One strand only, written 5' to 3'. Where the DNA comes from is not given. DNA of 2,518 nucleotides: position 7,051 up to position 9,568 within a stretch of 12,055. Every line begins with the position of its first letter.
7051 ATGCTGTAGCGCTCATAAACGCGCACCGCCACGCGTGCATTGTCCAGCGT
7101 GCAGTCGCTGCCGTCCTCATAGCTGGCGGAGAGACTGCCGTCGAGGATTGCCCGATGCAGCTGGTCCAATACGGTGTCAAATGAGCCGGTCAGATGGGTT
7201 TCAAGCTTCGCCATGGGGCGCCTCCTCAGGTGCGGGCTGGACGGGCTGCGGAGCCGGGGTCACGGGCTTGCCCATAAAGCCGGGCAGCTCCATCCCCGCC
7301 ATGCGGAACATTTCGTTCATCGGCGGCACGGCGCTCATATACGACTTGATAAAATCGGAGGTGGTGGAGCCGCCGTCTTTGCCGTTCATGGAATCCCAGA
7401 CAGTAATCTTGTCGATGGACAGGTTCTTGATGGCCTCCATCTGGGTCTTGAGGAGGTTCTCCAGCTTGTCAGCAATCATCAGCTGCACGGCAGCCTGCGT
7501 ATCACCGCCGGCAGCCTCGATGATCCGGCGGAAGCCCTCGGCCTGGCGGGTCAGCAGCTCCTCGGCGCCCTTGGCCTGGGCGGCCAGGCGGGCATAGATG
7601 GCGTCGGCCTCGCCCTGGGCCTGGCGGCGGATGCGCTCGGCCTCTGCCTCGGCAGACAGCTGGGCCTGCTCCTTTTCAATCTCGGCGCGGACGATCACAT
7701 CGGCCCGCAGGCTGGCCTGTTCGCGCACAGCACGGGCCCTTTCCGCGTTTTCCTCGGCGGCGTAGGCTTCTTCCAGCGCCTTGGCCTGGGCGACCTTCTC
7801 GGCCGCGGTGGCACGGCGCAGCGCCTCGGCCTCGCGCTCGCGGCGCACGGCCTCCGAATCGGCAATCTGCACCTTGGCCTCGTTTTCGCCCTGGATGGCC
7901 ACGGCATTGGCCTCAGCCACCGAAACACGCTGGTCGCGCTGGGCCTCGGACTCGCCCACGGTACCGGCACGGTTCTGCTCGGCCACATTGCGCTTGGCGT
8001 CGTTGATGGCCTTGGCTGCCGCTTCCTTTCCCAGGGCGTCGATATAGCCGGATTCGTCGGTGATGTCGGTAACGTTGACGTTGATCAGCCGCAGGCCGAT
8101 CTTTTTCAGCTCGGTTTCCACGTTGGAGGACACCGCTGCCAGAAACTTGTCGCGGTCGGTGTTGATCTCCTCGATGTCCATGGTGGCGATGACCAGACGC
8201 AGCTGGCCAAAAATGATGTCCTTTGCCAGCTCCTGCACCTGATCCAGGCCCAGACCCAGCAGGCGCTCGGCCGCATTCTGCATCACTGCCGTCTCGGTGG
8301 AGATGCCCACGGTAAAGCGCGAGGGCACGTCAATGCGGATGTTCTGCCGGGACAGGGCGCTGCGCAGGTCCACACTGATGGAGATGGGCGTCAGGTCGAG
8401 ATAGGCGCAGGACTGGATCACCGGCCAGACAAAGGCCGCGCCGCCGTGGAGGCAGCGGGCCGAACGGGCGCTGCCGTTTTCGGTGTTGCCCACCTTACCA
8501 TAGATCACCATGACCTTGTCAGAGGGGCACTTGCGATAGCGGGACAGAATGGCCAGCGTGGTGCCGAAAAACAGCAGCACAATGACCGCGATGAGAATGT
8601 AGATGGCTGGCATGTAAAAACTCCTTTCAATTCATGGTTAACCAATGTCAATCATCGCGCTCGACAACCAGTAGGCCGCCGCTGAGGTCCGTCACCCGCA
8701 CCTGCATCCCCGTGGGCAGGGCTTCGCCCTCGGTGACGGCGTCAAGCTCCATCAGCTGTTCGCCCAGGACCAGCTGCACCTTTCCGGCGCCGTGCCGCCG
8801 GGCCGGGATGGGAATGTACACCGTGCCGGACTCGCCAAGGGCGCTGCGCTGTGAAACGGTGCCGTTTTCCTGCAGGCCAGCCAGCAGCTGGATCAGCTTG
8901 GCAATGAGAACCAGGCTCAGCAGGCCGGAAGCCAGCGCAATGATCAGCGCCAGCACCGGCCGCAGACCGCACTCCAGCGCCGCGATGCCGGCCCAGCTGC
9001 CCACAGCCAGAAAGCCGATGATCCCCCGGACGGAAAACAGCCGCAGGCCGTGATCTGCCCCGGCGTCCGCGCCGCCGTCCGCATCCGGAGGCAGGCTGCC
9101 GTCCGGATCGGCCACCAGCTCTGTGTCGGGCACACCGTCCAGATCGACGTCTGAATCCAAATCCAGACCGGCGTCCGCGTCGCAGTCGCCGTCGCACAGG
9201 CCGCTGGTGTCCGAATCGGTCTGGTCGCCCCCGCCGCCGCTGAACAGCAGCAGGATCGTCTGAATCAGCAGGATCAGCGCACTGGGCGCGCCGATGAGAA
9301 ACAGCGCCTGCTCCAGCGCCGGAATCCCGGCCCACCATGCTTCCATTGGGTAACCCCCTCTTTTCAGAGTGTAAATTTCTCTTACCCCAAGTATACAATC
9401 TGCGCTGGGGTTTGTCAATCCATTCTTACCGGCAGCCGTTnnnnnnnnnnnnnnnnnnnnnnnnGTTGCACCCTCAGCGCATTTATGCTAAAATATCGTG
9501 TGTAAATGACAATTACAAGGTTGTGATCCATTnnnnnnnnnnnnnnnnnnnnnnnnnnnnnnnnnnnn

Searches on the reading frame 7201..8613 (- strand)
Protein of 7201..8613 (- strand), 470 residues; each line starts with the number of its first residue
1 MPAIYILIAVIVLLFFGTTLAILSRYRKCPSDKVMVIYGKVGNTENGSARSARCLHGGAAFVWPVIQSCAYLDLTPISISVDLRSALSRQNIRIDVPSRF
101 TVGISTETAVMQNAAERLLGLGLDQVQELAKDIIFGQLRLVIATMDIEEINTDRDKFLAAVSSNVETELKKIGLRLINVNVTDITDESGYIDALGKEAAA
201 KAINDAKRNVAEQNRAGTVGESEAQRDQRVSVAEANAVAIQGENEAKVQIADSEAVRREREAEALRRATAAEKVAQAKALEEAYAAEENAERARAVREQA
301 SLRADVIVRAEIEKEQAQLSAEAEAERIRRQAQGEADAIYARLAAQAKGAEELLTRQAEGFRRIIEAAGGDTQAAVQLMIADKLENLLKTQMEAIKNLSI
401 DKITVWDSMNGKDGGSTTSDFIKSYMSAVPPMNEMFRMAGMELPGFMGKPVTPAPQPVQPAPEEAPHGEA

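Call 3: search_protein_families(library=pfam, proteins=[window:7201-8613:-], max_evalue=0.01)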
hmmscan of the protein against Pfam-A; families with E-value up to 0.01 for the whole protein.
window:7201-8613:- (470 aa): 1 family
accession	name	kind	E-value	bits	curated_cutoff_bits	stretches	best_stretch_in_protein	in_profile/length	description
PF01145.31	Band_7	-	6e-27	95.3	23.6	1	43-214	19-175/176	SPFH domain / Band 7 family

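Call 4: search_protein_families(library=ncbifam, proteins=[window:7201-8613:-], max_evalue=0.01)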
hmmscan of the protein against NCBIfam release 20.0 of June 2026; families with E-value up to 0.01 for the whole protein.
window:7201-8613:- (470 aa): 1 family
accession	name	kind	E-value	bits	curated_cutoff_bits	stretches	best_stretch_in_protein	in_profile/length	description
NF058507.1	FlotScfldFlot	equivalog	1.3e-43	149.7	700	2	8-296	3-279/477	flotillin lipid rafts scaffold protein FloT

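Call 9: search_protein_families(library=padloc, proteins=[window:7201-8613:-], max_evalue=0.01)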
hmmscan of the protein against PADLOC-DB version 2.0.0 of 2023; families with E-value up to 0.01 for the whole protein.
window:7201-8613:- (470 aa): 0 families

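Call 34: find_related_loci(query=window:7201-8613:-, collection=metagenome_contigs, flank=6000)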
Query window:7201-8613:- (470 aa) in metagenome_contigs; peptide patterns used: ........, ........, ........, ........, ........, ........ (x = any residue, [..] = any of these).
600 stretches matched a pattern (row limit reached: there are more); 564 encode a relative of the query (tblastn E <= 1e-3); the best 80 are kept; 80 distinct loci.
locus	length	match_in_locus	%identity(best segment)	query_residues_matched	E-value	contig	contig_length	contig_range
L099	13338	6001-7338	71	4-449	0e+0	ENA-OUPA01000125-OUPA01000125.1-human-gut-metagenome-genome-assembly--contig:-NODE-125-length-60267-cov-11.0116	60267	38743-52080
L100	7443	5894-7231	71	4-449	0e+0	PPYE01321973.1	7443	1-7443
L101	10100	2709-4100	67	1-465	0e+0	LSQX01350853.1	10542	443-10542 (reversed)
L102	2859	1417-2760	68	1-449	0e+0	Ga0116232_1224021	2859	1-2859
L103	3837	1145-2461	69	9-451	0e+0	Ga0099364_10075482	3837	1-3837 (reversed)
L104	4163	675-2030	66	5-456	0e+0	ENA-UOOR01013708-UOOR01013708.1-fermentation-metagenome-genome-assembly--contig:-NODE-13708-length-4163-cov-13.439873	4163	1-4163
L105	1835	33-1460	65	3-469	0e+0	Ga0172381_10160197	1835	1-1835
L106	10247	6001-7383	68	1-456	0e+0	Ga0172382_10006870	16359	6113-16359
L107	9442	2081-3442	69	2-455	0e+0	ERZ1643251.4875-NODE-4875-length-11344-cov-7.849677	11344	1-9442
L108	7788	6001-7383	68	1-456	0e+0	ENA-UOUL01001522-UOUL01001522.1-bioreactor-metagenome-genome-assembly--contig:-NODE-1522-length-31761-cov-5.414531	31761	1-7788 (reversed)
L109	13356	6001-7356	69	6-457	0e+0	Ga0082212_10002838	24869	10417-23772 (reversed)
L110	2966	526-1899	68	6-470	0e+0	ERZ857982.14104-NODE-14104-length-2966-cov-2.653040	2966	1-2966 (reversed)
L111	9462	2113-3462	68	1-452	0e+0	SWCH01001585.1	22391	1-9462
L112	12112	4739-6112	66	6-469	0e+0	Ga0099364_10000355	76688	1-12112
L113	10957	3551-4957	67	6-467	0e+0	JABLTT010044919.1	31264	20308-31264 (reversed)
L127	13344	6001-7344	67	4-451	0e+0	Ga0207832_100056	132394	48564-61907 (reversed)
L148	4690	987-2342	67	5-454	0e+0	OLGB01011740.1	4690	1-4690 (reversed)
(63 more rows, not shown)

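Call 38: search_protein_families(library=pfam, proteins=[L148:2428-2790:+, L148:3007-4689:+, L127:7507-7932:+, L127:7951-8352:+, L127:8361-8696:+, L127:8789-9274:+, L127:9271-9810:+, L127:9913-11025:+], max_evalue=0.01)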
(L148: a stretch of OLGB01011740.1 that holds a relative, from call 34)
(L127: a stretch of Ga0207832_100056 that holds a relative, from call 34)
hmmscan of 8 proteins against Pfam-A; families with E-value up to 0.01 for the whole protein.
L148:2428-2790:+ (120 aa): 2 families
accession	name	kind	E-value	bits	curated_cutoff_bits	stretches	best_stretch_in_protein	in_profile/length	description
PF19524.4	DUF6054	-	5.3e-43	145.8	27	1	13-119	1-106/111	Family of unknown function (DUF6054)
PF03840.19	SecG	-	0.00012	22.6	29.2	1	77-117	16-53/70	Preprotein translocase SecG subunit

L148:3007-4689:+ (561 aa): 4 families
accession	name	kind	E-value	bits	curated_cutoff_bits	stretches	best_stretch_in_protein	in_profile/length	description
PF00122.25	E1-E2_ATPase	-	2.2e-58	197.2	28.1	1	134-327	2-181/181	E1-E2 ATPase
PF00690.31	Cation_ATPase_N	-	7.3e-23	80.5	20.4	1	20-87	2-69/69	Cation transporter/ATPase, N-terminus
PF13246.12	Cation_ATPase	-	2.4e-20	72.8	21.7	1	392-475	2-88/91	Cation transport ATPase (P-type)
PF00702.32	Hydrolase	-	5.6e-07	30.6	26.4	1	345-559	3-125/191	haloacid dehalogenase-like hydrolase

L127:7507-7932:+ (141 aa): 0 families

L127:7951-8352:+ (133 aa): 0 families

L127:8361-8696:+ (111 aa): 1 family
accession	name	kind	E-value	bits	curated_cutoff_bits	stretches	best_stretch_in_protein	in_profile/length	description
PF19524.4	DUF6054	-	2.7e-17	63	27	1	34-100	44-109/111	Family of unknown function (DUF6054)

L127:8789-9274:+ (161 aa): 1 family
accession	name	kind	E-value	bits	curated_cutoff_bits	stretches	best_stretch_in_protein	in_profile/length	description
PF03773.19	ArsP_1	-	1.4e-06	28.2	32.3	1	38-155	13-130/294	Predicted permease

L127:9271-9810:+ (179 aa): 1 family
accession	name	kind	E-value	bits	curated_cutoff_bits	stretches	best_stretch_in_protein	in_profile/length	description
PF03773.19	ArsP_1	-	7.3e-09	35.6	32.3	1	41-168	13-141/294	Predicted permease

L127:9913-11025:+ (370 aa): 12 families
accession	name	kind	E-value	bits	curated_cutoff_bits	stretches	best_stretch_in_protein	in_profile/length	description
PF00294.29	PfkB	-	9.1e-39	134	25.8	1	64-352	3-297/302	pfkB family carbohydrate kinase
PF13412.12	HTH_24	-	1.1e-11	44.5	21.9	1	6-52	1-47/48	Winged helix-turn-helix DNA-binding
PF01047.28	MarR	-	2e-06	28.1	24.6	1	6-52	1-47/59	MarR family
PF08279.18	HTH_11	-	7e-06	26.3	25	1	11-53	3-47/55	HTH domain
PF13545.12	HTH_Crp_2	-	4e-05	23.9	27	1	22-53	22-53/70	Crp-like helix-turn-helix domain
PF12802.13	MarR_2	-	4.6e-05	23.9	27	1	13-52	10-50/61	MarR family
PF13404.12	HTH_AsnC-type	-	6.8e-05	23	27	1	11-40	6-35/42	AsnC-type helix-turn-helix domain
PF13730.12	HTH_36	-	0.00047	20.3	25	1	6-52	3-55/55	Helix-turn-helix domain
PF24034.1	DUF7343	-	0.00074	19.8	27.6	1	7-52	2-48/62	Domain of unknown function (DUF7343)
PF08543.17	Phos_pyr_kin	-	0.0039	17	27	1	241-338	121-225/246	Phosphomethylpyrimidine kinase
PF01381.28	HTH_3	-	0.0043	17.5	23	1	23-45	10-32/55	Helix-turn-helix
PF09339.16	HTH_IclR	-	0.0044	17.2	22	1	13-52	8-48/52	IclR helix-turn-helix domain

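Call 54: find_homologous_proteins(query=L148:2464-2790:+)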
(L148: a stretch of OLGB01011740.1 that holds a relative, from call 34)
Query L148:2464-2790:+ (108 aa): 5760 proteins with E <= 0.001 among 5765 candidates; the best 120 are listed.
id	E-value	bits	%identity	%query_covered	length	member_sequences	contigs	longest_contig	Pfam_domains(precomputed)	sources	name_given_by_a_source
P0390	1.7e-60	219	98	100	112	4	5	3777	PF19524.5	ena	-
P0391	8.3e-53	194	85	100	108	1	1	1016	PF19524.5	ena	-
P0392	8.8e-53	194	85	100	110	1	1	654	PF19524.5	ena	-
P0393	9.0e-49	181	82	100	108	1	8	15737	PF19524.5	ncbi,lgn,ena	-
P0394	4.8e-48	179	77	100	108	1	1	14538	PF19524.5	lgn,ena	-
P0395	7.0e-48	178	79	100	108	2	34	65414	PF19524.5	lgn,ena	-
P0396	3.1e-47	176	81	100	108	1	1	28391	PF19524.5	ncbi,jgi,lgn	ncbi:MAG: DUF6054 family protein [Candidatus Merdivicinus sp.]|jgi:hypothetical protein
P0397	3.1e-47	176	79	100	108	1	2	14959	PF19524.5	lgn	-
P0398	5.7e-47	176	76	100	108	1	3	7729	PF19524.5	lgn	-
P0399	1.0e-46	175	79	100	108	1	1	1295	PF19524.5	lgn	-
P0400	1.3e-46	174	75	100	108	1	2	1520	PF19524.5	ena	-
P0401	1.5e-46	174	76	100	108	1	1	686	PF19524.5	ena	-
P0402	1.5e-46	174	78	100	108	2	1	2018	PF19524.5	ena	-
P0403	2.0e-46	174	78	100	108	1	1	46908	PF19524.5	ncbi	-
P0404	2.3e-46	174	78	100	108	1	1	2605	PF19524.5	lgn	-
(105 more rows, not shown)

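Call 55: find_encoding_contigs(protein=P0393, flank=5000, max_places=2)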
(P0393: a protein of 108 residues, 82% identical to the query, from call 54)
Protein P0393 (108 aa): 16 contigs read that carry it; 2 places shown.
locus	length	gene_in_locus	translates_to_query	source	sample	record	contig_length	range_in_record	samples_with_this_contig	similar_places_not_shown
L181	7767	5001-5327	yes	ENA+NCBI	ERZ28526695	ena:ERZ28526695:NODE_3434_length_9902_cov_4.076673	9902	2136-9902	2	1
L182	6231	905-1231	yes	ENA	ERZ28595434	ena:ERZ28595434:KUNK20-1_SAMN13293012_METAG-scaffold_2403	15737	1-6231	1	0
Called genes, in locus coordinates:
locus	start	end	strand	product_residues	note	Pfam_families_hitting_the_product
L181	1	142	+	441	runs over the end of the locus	PF01964:ThiC_Rad_SAM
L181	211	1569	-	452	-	PF00251:Glyco_hydro_32N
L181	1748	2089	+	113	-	PF02583:Trns_repr_metal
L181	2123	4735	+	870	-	PF00403:HMA, PF00122:E1-E2_ATPase, PF00702:Hydrolase, PF08282:Hydrolase_3 (faint), PF00403:HMA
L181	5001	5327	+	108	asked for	PF19524:DUF6054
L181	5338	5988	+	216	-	PF01209:Ubie_methyltran (weak), PF02353:CMAS (weak), PF13489:Methyltransf_23, PF13847:Methyltransf_31, PF08241:Methyltransf_11, PF08242:Methyltransf_12, PF13649:Methyltransf_25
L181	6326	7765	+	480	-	?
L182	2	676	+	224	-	?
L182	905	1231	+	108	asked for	PF19524:DUF6054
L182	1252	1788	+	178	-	PF12724:Flavodoxin_5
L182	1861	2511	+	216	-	PF01209:Ubie_methyltran (faint), PF02353:CMAS (weak), PF13489:Methyltransf_23, PF13847:Methyltransf_31, PF08241:Methyltransf_11, PF08242:Methyltransf_12, PF13649:Methyltransf_25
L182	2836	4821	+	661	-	PF00270:DEAD (faint), PF04851:ResIII, PF17757:UvrB_inter, PF27431:UvrB_3rd, PF00271:Helicase_C, PF12344:UvrB, PF02151:UVR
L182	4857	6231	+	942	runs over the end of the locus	PF00005:ABC_tran (faint), PF02463:SMC_N (faint), PF03193:RsgA_GTPase (faint), PF13191:AAA_16 (faint), PF13555:AAA_29 (faint), PF20703:nSTAND1 (faint), PF17760:UvrA_inter, PF17755:UvrA_DNA-bind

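Call 56: find_encoding_contigs(protein=P0395, flank=5000, max_places=2)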
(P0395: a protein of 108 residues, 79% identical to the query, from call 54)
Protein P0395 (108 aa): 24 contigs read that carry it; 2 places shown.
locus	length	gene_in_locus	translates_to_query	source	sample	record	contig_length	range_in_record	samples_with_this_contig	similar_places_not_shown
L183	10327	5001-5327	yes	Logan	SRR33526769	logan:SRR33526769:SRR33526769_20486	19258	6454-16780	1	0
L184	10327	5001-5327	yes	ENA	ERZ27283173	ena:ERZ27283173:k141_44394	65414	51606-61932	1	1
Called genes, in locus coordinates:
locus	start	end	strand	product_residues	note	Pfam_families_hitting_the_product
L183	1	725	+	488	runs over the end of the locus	PF01943:Polysacc_synt, PF13440:Polysacc_synt_3, PF03023:MurJ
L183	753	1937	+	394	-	PF00037:Fer4 (faint), PF12838:Fer4_7, PF13187:Fer4_9 (weak), PF14697:Fer4_21, PF25160:LdpA_Fe-S-bd (faint), PF04422:FrhB_FdhB_N (weak), PF04432:FrhB_FdhB_C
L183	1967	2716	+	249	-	PF19567:CpsB_CapC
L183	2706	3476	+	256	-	PF02706:Wzz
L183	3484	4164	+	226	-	PF10609:ParA (faint), PF13614:AAA_31, PF01656:CbiA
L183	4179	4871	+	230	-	-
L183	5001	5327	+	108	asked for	PF19524:DUF6054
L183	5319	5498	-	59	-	-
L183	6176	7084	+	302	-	PF08220:HTH_DeoR (weak), PF08279:HTH_11, PF13412:HTH_24 (weak), PF19187:HTH_PafC, PF13280:WYL, PF25583:WCX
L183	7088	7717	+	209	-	PF04237:YjbR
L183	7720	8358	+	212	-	PF06445:GyrI-like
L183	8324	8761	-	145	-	-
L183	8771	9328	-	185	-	PF12844:HTH_19, PF01381:HTH_3, PF07022:Phage_CI_repr (faint), PF13560:HTH_31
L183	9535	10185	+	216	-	PF05719:GPP34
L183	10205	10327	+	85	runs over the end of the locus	PF13411:MerR_1, PF00376:MerR (weak)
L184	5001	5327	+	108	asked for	PF19524:DUF6054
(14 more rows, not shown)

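Call 57: find_encoding_contigs(protein=P0396, flank=5000, max_places=2)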
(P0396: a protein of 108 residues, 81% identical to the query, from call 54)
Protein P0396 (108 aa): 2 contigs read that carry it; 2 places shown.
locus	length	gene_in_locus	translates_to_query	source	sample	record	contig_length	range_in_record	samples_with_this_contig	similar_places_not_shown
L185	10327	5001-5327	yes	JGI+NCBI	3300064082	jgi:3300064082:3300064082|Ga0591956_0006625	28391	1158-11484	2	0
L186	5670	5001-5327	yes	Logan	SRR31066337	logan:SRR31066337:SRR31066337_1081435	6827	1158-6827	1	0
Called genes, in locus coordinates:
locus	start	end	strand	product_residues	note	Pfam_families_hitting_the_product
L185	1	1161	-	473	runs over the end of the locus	-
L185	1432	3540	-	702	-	-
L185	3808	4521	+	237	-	PF00106:adh_short, PF08659:KR (faint), PF13561:adh_short_C2, PF23441:SDR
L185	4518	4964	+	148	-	PF12724:Flavodoxin_5 (weak)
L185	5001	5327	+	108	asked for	PF19524:DUF6054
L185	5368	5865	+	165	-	PF12682:Flavodoxin_4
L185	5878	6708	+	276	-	PF01501:Glyco_transf_8, PF18404:Glyco_transf_24 (weak)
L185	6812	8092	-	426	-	PF00202:Aminotran_3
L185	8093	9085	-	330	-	PF00490:ALAD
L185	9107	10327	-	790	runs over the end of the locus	PF01379:Porphobil_deam, PF03900:Porphobil_deamC, PF00590:TP_methylase, PF02602:HEM4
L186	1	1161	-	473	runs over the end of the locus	-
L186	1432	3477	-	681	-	-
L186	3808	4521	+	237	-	PF00106:adh_short, PF08659:KR (faint), PF13561:adh_short_C2, PF23441:SDR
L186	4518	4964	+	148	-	PF12724:Flavodoxin_5 (weak)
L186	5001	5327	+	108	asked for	PF19524:DUF6054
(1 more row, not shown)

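Call 72: search_protein_families(library=phrogs, proteins=[window:7201-8613:-], max_evalue=0.001)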
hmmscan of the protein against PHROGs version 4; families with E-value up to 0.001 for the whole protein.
window:7201-8613:- (470 aa): 1 family
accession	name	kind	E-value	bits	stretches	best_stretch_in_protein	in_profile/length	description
phrog_200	-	other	8.4e-09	36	1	8-249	84-319/379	lipoprotein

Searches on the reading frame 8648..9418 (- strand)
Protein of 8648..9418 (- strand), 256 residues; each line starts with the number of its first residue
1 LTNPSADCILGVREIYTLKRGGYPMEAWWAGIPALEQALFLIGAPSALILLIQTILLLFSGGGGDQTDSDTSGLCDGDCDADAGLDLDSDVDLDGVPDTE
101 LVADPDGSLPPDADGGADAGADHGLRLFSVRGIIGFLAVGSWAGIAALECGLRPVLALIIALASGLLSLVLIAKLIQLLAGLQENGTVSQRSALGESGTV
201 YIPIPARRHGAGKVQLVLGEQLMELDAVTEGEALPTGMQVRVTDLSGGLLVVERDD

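Call 3: search_protein_families(library=pfam, proteins=[window:8648-9418:-], max_evalue=0.01)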
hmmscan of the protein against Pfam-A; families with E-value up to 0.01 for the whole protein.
window:8648-9418:- (256 aa): 1 family
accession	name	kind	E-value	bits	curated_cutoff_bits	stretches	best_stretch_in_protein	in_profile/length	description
PF01957.25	NfeD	-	0.00042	20.9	29.1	1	224-254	27-57/57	NfeD-like C-terminal, partner-binding domain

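Call 4: search_protein_families(library=ncbifam, proteins=[window:8648-9418:-], max_evalue=0.01)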
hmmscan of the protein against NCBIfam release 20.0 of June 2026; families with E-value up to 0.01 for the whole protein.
window:8648-9418:- (256 aa): 0 families

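Call 9: search_protein_families(library=padloc, proteins=[window:8648-9346:-], max_evalue=0.01)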
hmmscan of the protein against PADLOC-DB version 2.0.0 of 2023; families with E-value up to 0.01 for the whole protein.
window:8648-9346:- (232 aa): 0 families

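Call 72: search_protein_families(library=phrogs, proteins=[window:8648-9346:-], max_evalue=0.001)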
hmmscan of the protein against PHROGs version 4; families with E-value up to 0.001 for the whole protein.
window:8648-9346:- (232 aa): 0 families
